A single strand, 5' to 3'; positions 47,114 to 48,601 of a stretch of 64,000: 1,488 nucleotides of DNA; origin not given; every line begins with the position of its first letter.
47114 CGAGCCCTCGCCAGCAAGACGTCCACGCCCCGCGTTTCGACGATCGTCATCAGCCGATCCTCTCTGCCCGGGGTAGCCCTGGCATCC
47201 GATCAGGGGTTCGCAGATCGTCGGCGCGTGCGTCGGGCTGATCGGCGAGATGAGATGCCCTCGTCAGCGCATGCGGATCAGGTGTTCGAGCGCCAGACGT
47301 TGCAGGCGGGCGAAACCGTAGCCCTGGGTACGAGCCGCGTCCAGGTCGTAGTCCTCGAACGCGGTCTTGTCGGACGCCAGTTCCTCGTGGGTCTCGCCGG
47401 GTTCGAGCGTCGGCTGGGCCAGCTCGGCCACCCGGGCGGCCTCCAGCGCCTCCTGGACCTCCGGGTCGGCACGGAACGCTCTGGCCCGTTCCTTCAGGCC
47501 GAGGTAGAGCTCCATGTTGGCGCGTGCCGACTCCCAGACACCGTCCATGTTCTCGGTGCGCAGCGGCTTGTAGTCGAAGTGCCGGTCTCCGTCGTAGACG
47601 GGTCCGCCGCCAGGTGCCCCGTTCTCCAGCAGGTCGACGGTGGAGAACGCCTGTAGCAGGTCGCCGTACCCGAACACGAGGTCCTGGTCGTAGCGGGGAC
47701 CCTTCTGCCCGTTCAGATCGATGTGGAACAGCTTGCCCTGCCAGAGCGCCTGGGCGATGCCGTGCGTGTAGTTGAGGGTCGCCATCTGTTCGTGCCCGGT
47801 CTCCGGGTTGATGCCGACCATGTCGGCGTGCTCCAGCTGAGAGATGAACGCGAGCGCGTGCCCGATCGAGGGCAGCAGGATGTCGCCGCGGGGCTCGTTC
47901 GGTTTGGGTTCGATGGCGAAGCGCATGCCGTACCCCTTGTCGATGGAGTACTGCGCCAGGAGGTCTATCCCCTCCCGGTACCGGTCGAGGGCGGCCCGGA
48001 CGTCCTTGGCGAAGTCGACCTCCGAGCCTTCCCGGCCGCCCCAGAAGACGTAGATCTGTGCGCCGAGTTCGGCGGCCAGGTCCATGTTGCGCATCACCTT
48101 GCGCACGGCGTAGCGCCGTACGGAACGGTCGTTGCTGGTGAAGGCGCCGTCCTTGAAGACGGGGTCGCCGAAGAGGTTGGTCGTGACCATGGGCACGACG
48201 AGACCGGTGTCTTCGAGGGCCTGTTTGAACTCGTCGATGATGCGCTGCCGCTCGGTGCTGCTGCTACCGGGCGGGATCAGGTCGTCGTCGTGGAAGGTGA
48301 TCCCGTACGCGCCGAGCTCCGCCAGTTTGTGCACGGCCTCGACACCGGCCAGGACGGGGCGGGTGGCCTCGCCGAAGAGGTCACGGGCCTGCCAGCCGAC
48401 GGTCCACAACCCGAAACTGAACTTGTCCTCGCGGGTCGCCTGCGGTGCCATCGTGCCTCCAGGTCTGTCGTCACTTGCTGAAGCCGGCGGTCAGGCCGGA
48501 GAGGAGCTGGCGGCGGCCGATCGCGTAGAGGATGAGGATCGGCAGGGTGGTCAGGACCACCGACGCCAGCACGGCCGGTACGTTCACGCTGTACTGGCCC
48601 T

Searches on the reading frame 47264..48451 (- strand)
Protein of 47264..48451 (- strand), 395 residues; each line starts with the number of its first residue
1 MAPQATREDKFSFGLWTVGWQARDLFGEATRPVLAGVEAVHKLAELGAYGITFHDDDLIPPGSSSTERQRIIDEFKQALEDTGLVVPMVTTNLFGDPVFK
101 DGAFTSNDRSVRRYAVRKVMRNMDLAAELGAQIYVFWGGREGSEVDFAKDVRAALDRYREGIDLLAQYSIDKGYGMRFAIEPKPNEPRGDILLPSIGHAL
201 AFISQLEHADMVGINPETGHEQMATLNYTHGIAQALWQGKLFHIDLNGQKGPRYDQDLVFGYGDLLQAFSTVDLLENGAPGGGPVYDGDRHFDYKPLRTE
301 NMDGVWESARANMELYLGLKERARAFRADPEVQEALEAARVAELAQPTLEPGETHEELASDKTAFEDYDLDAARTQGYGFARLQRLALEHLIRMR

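Call 10: search_protein_families(library=pfam, proteins=[window:47264-48451:-], max_evalue=0.001)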
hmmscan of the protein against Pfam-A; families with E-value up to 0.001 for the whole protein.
window:47264-48451:- (395 aa): 1 family
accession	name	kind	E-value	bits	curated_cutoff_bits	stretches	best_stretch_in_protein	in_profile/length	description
PF01261.30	AP_endonuc_2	-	3.4e-28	99.4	31.1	1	41-265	2-206/249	Xylose isomerase-like TIM barrel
